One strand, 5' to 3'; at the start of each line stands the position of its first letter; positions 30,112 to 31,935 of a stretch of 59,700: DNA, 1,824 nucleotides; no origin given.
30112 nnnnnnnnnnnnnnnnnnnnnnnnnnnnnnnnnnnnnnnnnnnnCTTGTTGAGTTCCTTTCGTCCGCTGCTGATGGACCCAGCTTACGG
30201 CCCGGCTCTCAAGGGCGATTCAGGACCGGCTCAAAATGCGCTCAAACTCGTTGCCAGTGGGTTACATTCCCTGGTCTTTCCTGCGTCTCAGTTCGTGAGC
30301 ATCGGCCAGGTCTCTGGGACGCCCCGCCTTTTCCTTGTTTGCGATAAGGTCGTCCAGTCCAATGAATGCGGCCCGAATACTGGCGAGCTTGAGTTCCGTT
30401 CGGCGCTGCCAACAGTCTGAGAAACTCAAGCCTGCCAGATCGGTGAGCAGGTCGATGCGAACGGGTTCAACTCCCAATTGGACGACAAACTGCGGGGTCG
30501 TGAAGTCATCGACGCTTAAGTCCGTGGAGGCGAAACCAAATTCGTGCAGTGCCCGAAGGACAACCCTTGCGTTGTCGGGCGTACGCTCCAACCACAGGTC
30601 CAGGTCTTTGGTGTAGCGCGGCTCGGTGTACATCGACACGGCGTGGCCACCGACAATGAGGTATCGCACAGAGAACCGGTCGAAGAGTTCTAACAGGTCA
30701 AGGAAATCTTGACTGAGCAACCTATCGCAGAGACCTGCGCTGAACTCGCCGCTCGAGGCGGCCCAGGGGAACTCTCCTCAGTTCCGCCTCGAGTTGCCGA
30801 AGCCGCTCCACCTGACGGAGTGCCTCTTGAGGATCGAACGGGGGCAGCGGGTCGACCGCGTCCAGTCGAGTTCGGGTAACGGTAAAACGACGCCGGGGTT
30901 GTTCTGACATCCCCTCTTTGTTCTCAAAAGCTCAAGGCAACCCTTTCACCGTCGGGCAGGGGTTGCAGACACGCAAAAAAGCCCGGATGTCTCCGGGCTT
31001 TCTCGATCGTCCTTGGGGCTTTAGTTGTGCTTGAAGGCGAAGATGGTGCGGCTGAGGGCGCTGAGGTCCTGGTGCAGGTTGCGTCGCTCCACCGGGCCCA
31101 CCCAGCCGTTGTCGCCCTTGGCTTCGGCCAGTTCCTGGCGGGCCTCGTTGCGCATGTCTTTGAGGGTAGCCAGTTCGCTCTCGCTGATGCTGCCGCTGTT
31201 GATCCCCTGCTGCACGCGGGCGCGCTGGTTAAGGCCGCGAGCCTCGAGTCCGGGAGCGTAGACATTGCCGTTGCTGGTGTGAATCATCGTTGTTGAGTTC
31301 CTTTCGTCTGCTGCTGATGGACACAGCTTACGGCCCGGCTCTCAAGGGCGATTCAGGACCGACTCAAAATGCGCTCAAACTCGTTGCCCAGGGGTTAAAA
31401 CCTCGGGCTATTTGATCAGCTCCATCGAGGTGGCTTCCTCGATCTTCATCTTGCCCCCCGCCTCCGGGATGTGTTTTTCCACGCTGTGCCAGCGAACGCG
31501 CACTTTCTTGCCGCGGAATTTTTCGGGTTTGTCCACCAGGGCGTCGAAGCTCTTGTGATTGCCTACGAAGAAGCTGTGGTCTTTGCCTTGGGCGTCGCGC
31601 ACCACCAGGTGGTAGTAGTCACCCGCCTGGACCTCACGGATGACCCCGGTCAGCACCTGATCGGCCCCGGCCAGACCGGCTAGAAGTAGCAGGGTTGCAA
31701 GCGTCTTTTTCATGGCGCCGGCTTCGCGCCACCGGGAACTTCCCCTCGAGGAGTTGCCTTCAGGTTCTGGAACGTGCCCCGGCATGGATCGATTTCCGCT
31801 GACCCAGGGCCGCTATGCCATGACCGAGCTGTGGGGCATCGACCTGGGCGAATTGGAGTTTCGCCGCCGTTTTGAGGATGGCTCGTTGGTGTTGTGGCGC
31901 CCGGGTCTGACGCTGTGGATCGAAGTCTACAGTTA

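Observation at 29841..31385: Two near-identical 415-bp modules (terminator + 88-aa gene + leader) directly flank a toxin-like cassette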

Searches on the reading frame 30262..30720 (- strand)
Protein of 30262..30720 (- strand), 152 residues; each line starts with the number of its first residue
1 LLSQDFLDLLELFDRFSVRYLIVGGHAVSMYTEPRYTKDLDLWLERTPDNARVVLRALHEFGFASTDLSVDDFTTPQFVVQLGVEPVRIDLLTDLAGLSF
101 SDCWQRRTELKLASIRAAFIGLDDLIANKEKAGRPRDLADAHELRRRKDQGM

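Call 5: search_protein_families(library=pfam, proteins=[window:30262-30720:-], max_evalue=0.1)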
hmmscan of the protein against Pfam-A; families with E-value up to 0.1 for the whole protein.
window:30262-30720:- (152 aa): 4 families
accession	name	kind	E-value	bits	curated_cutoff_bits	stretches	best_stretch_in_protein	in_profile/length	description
PF09970.15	DUF2204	-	5.3e-07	29.9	20.3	1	16-146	15-146/181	Nucleotidyl transferase of unknown function (DUF2204)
PF19502.5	DUF6036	-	1.7e-05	25.1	23.6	1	17-143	18-117/164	Nucleotidyltransferase of unknown function (DUF6036)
PF10706.15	Aminoglyc_resit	-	0.00075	20.1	21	1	7-69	3-66/149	Aminoglycoside-2''-adenylyltransferase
PF08843.17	AbiEii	-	0.069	13.5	22.5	0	21-58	16-56/238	Nucleotidyl transferase AbiEii toxin, Type IV TA system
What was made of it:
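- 30262..30720 (-): 152-aa DUF2204/DUF6036 NTase (MenT1-like, toxin-like). Pfam hits in call 5.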

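Call 36: search_protein_families(library=ncbifam, proteins=[window:30262-30720:-], max_evalue=0.1)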
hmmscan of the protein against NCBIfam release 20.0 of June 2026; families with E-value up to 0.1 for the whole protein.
window:30262-30720:- (152 aa): 1 family
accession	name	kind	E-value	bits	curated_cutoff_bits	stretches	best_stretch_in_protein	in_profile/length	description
NF000236.1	linco_LnuA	exception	0.064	13.2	300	1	4-63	9-68/161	lincosamide nucleotidyltransferase Lnu(A)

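Call 48: find_encoding_contigs(protein=window:30262-30720:-, flank=6000, max_places=8)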
Protein window:30262-30720:- (152 aa): 1 contig read that carries it; 1 place shown.
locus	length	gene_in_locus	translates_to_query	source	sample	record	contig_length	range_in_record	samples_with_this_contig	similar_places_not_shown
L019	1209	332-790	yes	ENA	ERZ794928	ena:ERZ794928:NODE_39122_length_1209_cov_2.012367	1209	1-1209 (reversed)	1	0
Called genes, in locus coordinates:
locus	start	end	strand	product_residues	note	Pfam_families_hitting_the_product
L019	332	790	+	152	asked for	PF09970:DUF2204 (weak), PF19502:DUF6036 (faint)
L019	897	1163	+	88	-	-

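Call 53: search_protein_families(library=padloc, proteins=[window:30262-30720:-], max_evalue=0.1)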
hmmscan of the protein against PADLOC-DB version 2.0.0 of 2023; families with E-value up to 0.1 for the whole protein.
window:30262-30720:- (152 aa): 1 family
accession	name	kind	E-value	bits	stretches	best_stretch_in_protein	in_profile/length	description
PDLC02291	AbiEii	-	0.0026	15.1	1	12-58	50-94/310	AbiEii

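Call 54: find_homologous_proteins(query=window:30262-30720:-, max_evalue=0.00001)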
Query window:30262-30720:- (152 aa): 2176 proteins with E <= 0.00001 among 2319 candidates; the best 120 are listed.
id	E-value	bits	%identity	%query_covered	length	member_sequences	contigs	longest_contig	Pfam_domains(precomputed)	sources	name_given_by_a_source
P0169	6.3e-75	268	100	81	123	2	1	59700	-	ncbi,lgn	-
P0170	1.6e-64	234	71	97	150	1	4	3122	PF09970.16,PF19502.6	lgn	-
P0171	3.5e-64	233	72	97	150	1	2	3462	PF09970.16,PF19502.6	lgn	-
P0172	9.3e-64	232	71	97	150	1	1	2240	PF09970.16,PF19502.6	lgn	-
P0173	1.9e-63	231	70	97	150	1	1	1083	PF09970.16,PF19502.6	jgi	-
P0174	1.6e-62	228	70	97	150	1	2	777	PF09970.16,PF19502.6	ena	-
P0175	2.9e-58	214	67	97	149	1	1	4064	-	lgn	-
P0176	1.0e-57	212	64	97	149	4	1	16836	-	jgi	jgi:predicted nucleotidyltransferase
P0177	8.6e-56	206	64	97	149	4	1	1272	-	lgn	-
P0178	6.5e-51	190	65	89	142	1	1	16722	-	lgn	-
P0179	8.8e-49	183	68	81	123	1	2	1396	-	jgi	-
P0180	1.4e-43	167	55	97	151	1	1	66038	-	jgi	-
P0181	2.7e-41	159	53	96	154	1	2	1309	PF19502.6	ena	-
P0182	2.9e-41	159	51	99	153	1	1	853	PF19502.6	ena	-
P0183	5.9e-41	158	52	91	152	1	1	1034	-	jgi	jgi:hypothetical protein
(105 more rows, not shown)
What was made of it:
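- The window is a MAG contig (call 54: contig length 59,700).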

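Call 55: list_cluster_members(proteins=[P0169])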
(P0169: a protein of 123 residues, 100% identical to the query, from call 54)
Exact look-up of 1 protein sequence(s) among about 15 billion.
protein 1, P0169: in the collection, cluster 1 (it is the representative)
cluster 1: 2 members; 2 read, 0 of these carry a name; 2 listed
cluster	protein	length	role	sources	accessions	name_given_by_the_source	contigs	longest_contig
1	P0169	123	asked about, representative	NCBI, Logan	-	-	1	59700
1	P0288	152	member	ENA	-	-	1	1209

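Call 56: find_encoding_contigs(protein=P0176, flank=4000, max_places=3)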
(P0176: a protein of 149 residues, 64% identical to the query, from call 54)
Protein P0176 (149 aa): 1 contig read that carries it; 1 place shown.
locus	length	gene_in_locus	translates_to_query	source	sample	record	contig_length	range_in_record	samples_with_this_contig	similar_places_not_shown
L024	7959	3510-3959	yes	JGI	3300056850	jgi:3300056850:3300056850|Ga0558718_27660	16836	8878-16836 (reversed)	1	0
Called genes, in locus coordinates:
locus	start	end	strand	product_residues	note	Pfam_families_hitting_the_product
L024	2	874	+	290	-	?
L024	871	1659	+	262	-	PF13191:AAA_16 (faint), PF13401:AAA_22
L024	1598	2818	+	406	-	PF07592:DDE_Tnp_ISAZ013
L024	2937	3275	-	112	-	-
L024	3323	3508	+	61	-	-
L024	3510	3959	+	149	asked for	-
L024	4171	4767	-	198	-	-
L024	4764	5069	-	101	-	PF16697:Yop-YscD_cpl, PF00498:FHA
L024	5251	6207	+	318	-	PF24738:DUF7689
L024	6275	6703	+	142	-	-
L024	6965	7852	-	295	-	-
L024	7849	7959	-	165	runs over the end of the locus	-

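Call 57: find_encoding_contigs(protein=P0171, flank=4000, max_places=3)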
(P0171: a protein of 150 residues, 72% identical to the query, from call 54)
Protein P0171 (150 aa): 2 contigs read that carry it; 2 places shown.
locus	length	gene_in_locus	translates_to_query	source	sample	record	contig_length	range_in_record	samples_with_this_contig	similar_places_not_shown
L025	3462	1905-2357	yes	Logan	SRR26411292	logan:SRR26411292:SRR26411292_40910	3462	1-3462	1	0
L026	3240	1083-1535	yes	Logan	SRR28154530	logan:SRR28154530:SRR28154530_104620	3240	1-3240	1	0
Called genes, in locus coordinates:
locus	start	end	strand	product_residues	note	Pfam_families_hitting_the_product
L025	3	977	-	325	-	?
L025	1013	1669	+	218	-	PF13489:Methyltransf_23, PF08241:Methyltransf_11, PF08242:Methyltransf_12, PF13649:Methyltransf_25, PF13847:Methyltransf_31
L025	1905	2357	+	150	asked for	PF09970:DUF2204 (weak), PF19502:DUF6036 (weak)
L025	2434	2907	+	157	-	-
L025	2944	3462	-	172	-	?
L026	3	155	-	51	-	?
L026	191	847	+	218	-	PF13489:Methyltransf_23, PF08241:Methyltransf_11, PF08242:Methyltransf_12, PF13649:Methyltransf_25, PF13847:Methyltransf_31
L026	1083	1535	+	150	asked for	PF09970:DUF2204 (weak), PF19502:DUF6036 (weak)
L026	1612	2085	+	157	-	-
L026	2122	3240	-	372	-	?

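Call 59: search_solved_structures(query=window:30262-30720:-, max_evalue=1)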
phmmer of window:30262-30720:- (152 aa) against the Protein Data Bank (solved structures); distinct sequences matched with E-value up to 1: 2.
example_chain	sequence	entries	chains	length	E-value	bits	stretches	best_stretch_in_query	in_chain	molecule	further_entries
8an4_A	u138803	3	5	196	0.0022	21.4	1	18-58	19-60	Bacterial toxin | Nucleotidyl transferase AbiEii/AbiGii toxin family protein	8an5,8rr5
2xrh_A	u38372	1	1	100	0.07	16.6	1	34-94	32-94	PROTEIN HP0721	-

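Call 69: predict_structure(alignment_id=A5)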
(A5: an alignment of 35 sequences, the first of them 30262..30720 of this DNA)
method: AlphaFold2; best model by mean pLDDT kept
length: 152 residues; sequences in the alignment: 35
mean_pLDDT: 94.3   pTM: 0.89
mean pLDDT of the five models: 94.3, 93.1, 92.4, 91.6, 91.5
residues with pLDDT >= 90: 130; 70-90: 21; 50-70: 1; < 50: 0
segments of 3 or more residues with pLDDT < 50: none
pLDDT, mean of each block of 10 residues (from residue 1): 90 97 95 88 98 98 90 97 91 96 97 92 97 95 96 76
secondary structure, 60 per line:
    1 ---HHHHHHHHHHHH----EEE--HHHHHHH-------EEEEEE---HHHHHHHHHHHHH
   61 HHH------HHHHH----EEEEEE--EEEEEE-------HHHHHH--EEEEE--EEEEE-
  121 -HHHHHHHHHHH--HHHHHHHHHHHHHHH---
elements in order: H4-15 E20-22 H25-31 E39-44 H48-63 H70-74 E79-84 E87-92 H100-105 E108-112 E115-119 H122-132 H135-149
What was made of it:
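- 30262..30720 (-): AlphaFold2 pLDDT 94 (call 69).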

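Call 75: fold_search(model_id=the predicted structure, library=pdb)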
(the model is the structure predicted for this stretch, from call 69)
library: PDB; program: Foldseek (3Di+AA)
matches with E <= 10: 226; with E <= 0.001: 10
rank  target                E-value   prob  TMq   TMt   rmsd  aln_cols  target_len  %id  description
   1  8an5_B                2.4e-06  1.00  0.68  0.57   5.2       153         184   26  MenAT1 toxin-antitoxin complex (rv0078a-rv0078b) from Mycobacterium tuberculosis H37Rv (released 2023-08-02)
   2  8an4_B                5.8e-06  1.00  0.67  0.56   5.4       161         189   24  MenT1 toxin (rv0078a) from Mycobacterium tuberculosis H37Rv (released 2023-08-02)
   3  8an4_A                7.3e-06  1.00  0.69  0.55   4.3       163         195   24  MenT1 toxin (rv0078a) from Mycobacterium tuberculosis H37Rv (released 2023-08-02)
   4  2ewr                  8.3e-06  1.00  0.69  0.68   4.0       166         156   15  Crystal structure of a putative nucleotidyltransferase (tm1012) from Thermotoga maritima at 1.60 A resolution (released 2005-12-06)
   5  2fcl                  1.0e-05  1.00  0.69  0.67   4.1       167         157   16  Crystal structure of a putative nucleotidyltransferase (tm1012) from Thermotoga maritima at 1.35 A resolution (released 2006-03-14)
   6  8rr5                  2.4e-05  1.00  0.57  0.50   9.0       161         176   24  MenT1 toxin (rv0078a) from Mycobacterium tuberculosis H37Rv, phosphorylated at T39 (released 2024-09-11)
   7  8an5_A                2.7e-05  1.00  0.64  0.51   7.2       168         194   21  MenAT1 toxin-antitoxin complex (rv0078a-rv0078b) from Mycobacterium tuberculosis H37Rv (released 2023-08-02)
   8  4hx0                  3.9e-04  1.00  0.61  0.58   8.3       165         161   16  Crystal structure of a putative nucleotidyltransferase (TM1012) from Thermotoga maritima at 1.87 A resolution (released 2013-09-11)
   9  5uvd                  4.1e-04  1.00  0.54  0.40   6.3       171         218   19  Crystal structure of an antigenic nucleotidyltransferase-like protein from Paracoccidioides brasiliensis (released 2018-01-31)
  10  4fo1_A                5.9e-04  1.00  0.63  0.61   5.7       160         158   14  Crystal structure of lincosamide antibiotic adenylyltransferase LnuA, apo (released 2012-07-04)
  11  5cfu                  2.0e-03  1.00  0.55  0.50   6.3       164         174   14  Crystal Structure of ANT(2")-Ia in complex with adenylyl-2"-tobramycin (released 2016-07-20)
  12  4wqk                  5.6e-03  1.00  0.59  0.52   4.8       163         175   15  Crystal structure of aminoglycoside nucleotidylyltransferase ANT(2")-Ia, apo form (released 2014-11-12)
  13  5kqj_MODEL_1_A        5.9e-03  1.00  0.54  0.46   5.8       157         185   16  Solution Structure of Antibiotic-Resistance Factor ANT(2'')-Ia Reveals Substrate-Regulated Conformation Dynami (released 2017-07-12)
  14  5cfs                  6.3e-03  1.00  0.54  0.48   6.3       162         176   15  Crystal Structure of ANT(2")-Ia in complex with AMPCPP and tobramycin (released 2016-03-16)
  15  4xje                  7.0e-03  1.00  0.54  0.48   6.4       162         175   15  CRYSTAL STRUCTURE OF ANT(2") IN COMPLEX WITH AMP AND TOBRAMYCIN (released 2016-01-20)
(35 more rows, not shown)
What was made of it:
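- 30262..30720 (-): Best PDB matches are MenT1 8an5/8an4, E 2e-6, TM 0.68 (call 75).
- On MenT/AbiEii NTase toxin-antitoxin systems: The AlphaFold2 model (pLDDT 94, call 69) best matches 8an5_B/8an4 MenT1, E 2.4e-6, TM 0.68 (call 75).
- Closest known: MenAT1. Same: MenT1 is the best structural match for the NTase (E 2e-6, TM 0.68, call 75).
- It could be a non-toxic NTase: TM1012, LnuA and ANT(2'') are also fold neighbours (call 75).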

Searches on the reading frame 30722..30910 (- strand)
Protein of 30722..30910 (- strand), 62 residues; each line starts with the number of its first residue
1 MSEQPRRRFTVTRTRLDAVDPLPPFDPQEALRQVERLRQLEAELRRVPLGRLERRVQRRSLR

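Call 5: search_protein_families(library=pfam, proteins=[window:30722-30910:-], max_evalue=0.1)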
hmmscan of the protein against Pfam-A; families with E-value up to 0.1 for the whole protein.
window:30722-30910:- (62 aa): 0 families

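Call 36: search_protein_families(library=ncbifam, proteins=[window:30722-30910:-], max_evalue=0.1)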
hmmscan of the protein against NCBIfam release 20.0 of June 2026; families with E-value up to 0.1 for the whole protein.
window:30722-30910:- (62 aa): 2 families
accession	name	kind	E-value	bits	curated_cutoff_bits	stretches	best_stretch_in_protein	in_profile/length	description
NF006691.0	PRK09239.1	equivalog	0.00069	19.7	120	1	8-43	35-70/108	chorismate mutase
TIGR01795.1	CM_mono_cladeE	equivalog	0.022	15.4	107.55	1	8-43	26-63/94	chorismate mutase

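Call 53: search_protein_families(library=padloc, proteins=[window:30722-30910:-], max_evalue=0.1)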
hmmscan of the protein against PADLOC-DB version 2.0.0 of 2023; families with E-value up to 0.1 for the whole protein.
window:30722-30910:- (62 aa): 0 families

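Call 74: search_protein_families(library=pfam, proteins=[window:30722-30910:-], max_evalue=1)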
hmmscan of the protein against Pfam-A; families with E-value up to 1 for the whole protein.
window:30722-30910:- (62 aa): 0 families

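Call 78: search_solved_structures(query=window:30722-30910:-, max_evalue=10)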
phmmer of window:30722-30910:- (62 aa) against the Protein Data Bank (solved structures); distinct sequences matched with E-value up to 10: 6.
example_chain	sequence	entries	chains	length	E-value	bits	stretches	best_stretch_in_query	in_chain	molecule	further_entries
6wvs_A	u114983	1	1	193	0.0079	20.1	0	26-43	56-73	DeNovoTIM15 hyperstable de novo TIM barrel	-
6z2i_A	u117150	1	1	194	0.02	18.8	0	25-43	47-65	de novo designed TIM barrel DeNovoTIM6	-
7osv_A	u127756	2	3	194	0.024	18.5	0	25-43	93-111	DeNovoTIM6-SB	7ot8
7p12_A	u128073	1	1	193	0.03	18.2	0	25-46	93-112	DeNovoTIM13-SB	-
6yqx_A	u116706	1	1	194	0.035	18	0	25-43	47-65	de novo designed TIM barrel DeNovoTIM13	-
6ncv_A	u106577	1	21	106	3.6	11.8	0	25-55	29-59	NACHT, LRR and PYD domains-containing protein 6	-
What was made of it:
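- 30722..30910 (-): 62-aa partner gene (antitoxin-like), 1 nt upstream of the NTase start. No Pfam, PADLOC or PDB match (calls 5, 53, 78).
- Closest known: MenAT1. Different: The partner shows no sequence similarity to any PDB chain, MenA1 included (call 78).
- The 62-aa partner has no detectable similarity to anything annotated (calls 5, 53, 78).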

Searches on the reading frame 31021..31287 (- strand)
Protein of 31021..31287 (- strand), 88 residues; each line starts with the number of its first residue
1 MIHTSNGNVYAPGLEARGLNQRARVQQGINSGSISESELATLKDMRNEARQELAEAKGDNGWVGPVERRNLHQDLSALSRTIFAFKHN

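Call 5: search_protein_families(library=pfam, proteins=[window:31021-31287:-], max_evalue=0.1)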
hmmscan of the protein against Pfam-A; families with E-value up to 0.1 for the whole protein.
window:31021-31287:- (88 aa): 0 families

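Call 11: find_encoding_contigs(protein=window:31021-31287:-, flank=10000, max_places=6)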
Protein window:31021-31287:- (88 aa): no gene with exactly this product is on record in the collection.

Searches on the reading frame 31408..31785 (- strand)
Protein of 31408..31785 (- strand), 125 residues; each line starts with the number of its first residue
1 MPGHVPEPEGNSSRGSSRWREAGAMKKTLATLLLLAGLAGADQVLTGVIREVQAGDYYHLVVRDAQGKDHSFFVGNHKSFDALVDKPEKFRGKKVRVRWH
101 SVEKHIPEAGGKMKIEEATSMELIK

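Call 5: search_protein_families(library=pfam, proteins=[window:31408-31785:-], max_evalue=0.1)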
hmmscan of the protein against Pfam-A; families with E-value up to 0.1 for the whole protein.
window:31408-31785:- (125 aa): 0 families

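Call 36: search_protein_families(library=ncbifam, proteins=[window:31408-31785:-], max_evalue=0.1)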
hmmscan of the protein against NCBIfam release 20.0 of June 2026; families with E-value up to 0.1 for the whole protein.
window:31408-31785:- (125 aa): 0 families

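Call 49: find_encoding_contigs(protein=window:31408-31713:-, flank=6000, max_places=8)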
Protein window:31408-31713:- (101 aa): 5 contigs read that carry it; 4 places shown.
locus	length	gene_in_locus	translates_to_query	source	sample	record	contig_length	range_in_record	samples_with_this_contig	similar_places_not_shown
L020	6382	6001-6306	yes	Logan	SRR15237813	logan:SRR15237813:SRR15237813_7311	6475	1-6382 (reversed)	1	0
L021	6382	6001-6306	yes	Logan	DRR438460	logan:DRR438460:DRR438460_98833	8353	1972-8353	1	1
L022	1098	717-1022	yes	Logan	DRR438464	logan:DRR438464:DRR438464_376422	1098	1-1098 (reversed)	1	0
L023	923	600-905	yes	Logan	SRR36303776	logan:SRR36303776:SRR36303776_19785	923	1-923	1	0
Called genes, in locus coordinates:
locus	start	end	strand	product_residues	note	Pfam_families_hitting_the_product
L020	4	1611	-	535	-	PF01694:Rhomboid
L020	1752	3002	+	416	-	-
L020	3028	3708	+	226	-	PF00072:Response_reg, PF00486:Trans_reg_C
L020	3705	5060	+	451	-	PF00672:HAMP, PF00512:HisKA, PF13581:HATPase_c_2 (faint), PF02518:HATPase_c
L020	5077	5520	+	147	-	PF25735:Phage_L5_gp82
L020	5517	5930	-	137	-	-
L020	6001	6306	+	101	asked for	-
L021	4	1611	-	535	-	PF01694:Rhomboid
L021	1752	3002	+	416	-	-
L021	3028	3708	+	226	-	PF00072:Response_reg, PF00486:Trans_reg_C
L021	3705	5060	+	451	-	PF00672:HAMP, PF00512:HisKA, PF13581:HATPase_c_2 (faint), PF02518:HATPase_c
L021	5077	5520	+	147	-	PF25735:Phage_L5_gp82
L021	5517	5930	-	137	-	-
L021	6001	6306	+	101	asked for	-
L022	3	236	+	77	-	?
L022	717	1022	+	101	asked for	-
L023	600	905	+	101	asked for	-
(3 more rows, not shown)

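Call 53: search_protein_families(library=padloc, proteins=[window:31408-31713:-], max_evalue=0.1)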
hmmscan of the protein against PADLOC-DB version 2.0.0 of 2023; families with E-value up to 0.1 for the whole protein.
window:31408-31713:- (101 aa): 0 families

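Call 65: find_homologous_proteins(query=window:31408-31713:-, max_evalue=0.001)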
Query window:31408-31713:- (101 aa): 13 proteins with E <= 0.001 among 25 candidates.
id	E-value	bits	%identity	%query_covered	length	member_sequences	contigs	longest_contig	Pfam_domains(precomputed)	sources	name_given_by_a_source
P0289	1.4e-59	216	100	100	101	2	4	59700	-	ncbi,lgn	-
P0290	2.2e-51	190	93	86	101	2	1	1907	-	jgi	jgi:hypothetical protein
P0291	3.2e-41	157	72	96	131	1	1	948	-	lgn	-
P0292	2.8e-40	154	69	100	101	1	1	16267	-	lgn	-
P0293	9.9e-39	149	67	99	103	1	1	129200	-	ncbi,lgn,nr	ncbi:hypothetical protein JST97_28210 [bacterium]|nr:hypothetical protein [bacterium]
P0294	3.7e-38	147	67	100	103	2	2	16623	-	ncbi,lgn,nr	ncbi:hypothetical protein IV102_32695 [bacterium]|nr:hypothetical protein [bacterium]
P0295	7.3e-37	143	66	98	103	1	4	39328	-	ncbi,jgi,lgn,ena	jgi:hypothetical protein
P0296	2.4e-36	142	65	99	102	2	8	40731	-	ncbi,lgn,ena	-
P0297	7.0e-36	140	62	100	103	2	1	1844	-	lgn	-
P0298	1.3e-35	139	63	92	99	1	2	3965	-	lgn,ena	-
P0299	5.5e-35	137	63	99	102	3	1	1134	-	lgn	-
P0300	9.3e-35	136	61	97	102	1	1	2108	-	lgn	-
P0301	8.2e-34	133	64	98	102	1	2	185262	-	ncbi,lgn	ncbi:MAG: hypothetical protein U0931_23950 [Vulcanimicrobiota bacterium]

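Call 66: find_encoding_contigs(protein=P0290, flank=3000, max_places=3)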
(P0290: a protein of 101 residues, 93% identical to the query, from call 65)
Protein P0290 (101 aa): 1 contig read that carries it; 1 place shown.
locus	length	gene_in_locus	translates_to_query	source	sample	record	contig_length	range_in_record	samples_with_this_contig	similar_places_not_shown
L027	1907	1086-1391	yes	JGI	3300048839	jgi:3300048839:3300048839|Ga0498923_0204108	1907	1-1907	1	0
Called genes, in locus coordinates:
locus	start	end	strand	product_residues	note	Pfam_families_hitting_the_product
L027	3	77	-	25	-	?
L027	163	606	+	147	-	PF25735:Phage_L5_gp82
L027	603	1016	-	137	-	-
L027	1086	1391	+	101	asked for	-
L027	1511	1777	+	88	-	-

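Call 67: find_encoding_contigs(protein=P0292, flank=6000, max_places=3)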
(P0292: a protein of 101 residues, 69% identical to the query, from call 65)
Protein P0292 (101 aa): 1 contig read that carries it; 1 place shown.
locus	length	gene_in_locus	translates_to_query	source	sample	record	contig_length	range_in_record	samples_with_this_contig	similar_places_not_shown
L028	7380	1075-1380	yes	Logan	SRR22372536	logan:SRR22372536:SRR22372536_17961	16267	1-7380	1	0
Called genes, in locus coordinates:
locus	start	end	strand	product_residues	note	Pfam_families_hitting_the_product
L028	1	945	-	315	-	?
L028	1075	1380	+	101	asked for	-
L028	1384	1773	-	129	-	PF07238:PilZ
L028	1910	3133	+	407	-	-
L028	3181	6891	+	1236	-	PF00069:Pkinase, PF07714:PK_Tyr_Ser-Thr, PF23393:Beta-prop_WDR90_POC16_2nd, PF24105:Beta-prop_CAF1B_HIR1, PF24807:WD40_CDC20-Fz, PF24814:WD40_Prp19, PF24817:WD40_WDHD1_1st, PF25047:Beta-prop_TEP1_2nd, +57 more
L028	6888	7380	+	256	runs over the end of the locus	PF06167:Peptidase_M90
